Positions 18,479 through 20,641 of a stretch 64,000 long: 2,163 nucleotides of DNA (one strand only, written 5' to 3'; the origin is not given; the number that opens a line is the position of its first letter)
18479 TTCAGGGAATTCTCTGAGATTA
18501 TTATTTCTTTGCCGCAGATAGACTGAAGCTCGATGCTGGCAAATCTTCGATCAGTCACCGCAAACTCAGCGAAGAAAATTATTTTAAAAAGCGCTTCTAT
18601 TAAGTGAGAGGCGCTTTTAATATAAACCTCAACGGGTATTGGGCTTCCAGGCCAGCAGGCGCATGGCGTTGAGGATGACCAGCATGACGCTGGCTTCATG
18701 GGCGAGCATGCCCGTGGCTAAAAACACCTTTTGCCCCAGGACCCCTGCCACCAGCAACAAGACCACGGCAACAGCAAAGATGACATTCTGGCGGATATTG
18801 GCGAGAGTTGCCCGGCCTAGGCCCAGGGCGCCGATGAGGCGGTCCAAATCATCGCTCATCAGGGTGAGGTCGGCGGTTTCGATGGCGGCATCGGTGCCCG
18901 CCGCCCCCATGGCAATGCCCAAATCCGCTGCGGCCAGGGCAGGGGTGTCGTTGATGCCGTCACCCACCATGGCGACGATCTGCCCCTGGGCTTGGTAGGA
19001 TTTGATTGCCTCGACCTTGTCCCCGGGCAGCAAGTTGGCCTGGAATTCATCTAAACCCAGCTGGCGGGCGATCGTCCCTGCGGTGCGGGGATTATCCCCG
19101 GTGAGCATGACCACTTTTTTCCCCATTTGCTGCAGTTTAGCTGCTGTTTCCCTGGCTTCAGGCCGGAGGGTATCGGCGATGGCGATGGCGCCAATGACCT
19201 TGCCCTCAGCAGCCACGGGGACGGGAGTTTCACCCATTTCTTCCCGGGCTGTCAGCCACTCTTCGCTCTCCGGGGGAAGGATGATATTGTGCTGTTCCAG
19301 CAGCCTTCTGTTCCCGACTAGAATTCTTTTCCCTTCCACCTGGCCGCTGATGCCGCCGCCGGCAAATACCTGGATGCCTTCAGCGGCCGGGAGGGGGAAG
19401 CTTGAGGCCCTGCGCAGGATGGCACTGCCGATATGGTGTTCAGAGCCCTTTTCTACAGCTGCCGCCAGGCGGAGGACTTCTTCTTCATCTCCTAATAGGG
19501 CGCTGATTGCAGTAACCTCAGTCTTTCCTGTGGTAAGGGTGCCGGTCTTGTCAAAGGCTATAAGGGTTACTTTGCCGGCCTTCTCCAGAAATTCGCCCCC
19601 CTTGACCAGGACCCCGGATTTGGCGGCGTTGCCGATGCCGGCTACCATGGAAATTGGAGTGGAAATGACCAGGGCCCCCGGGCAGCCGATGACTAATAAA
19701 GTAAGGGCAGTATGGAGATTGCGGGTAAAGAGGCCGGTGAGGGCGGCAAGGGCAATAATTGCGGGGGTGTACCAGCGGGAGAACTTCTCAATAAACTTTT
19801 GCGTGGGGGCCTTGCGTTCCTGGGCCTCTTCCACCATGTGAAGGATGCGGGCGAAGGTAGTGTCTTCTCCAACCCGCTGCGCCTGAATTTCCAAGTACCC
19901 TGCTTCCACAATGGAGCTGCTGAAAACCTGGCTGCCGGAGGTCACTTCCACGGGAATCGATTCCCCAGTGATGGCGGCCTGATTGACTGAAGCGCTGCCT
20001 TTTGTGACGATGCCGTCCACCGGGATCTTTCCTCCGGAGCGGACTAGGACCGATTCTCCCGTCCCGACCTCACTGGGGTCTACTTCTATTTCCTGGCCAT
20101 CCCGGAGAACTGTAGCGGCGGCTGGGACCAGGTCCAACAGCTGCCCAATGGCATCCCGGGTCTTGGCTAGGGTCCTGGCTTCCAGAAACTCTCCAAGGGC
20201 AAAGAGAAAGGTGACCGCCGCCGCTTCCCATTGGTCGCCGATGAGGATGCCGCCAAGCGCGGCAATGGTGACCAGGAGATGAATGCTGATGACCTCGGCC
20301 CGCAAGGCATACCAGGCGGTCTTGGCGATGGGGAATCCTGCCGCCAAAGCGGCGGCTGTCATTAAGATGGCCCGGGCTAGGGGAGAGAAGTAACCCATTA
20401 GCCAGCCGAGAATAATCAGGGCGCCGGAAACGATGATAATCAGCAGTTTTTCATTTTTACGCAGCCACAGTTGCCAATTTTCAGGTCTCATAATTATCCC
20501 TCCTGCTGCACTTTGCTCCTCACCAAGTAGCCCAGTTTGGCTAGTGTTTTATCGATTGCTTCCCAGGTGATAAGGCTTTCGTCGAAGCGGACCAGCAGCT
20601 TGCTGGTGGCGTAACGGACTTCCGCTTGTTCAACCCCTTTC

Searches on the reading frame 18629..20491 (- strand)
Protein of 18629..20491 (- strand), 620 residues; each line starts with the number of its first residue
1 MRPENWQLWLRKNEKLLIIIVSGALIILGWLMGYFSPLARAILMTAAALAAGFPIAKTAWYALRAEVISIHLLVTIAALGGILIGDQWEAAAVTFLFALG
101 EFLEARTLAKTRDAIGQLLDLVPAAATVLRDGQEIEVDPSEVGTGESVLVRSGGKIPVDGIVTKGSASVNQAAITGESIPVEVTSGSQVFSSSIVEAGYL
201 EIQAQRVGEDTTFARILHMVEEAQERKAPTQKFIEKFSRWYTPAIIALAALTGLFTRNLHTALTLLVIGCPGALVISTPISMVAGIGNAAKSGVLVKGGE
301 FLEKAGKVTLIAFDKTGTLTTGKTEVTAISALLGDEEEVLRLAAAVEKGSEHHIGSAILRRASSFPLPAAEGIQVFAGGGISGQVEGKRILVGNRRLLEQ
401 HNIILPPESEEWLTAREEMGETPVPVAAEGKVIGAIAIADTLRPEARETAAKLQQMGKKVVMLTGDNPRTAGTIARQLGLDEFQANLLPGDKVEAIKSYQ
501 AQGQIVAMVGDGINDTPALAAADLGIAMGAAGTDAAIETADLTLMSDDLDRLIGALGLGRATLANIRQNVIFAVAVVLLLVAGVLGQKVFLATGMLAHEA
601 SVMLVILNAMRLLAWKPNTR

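Call 91: search_protein_families(library=pfam, proteins=[window:18629-20491:-], max_evalue=0.001)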
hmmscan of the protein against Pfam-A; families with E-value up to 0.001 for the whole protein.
window:18629-20491:- (620 aa): 4 families
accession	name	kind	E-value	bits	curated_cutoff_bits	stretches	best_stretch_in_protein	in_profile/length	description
PF00122.25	E1-E2_ATPase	-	6.1e-49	166.4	28.1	1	121-291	2-180/181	E1-E2 ATPase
PF00702.32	Hydrolase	-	4.3e-36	125.5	26.4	1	309-523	2-191/191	haloacid dehalogenase-like hydrolase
PF08282.18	Hydrolase_3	-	5.5e-07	30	20.9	0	496-544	196-243/255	haloacid dehalogenase-like hydrolase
PF12710.13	HAD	-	0.00025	21.9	27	0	434-519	78-188/189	haloacid dehalogenase-like hydrolase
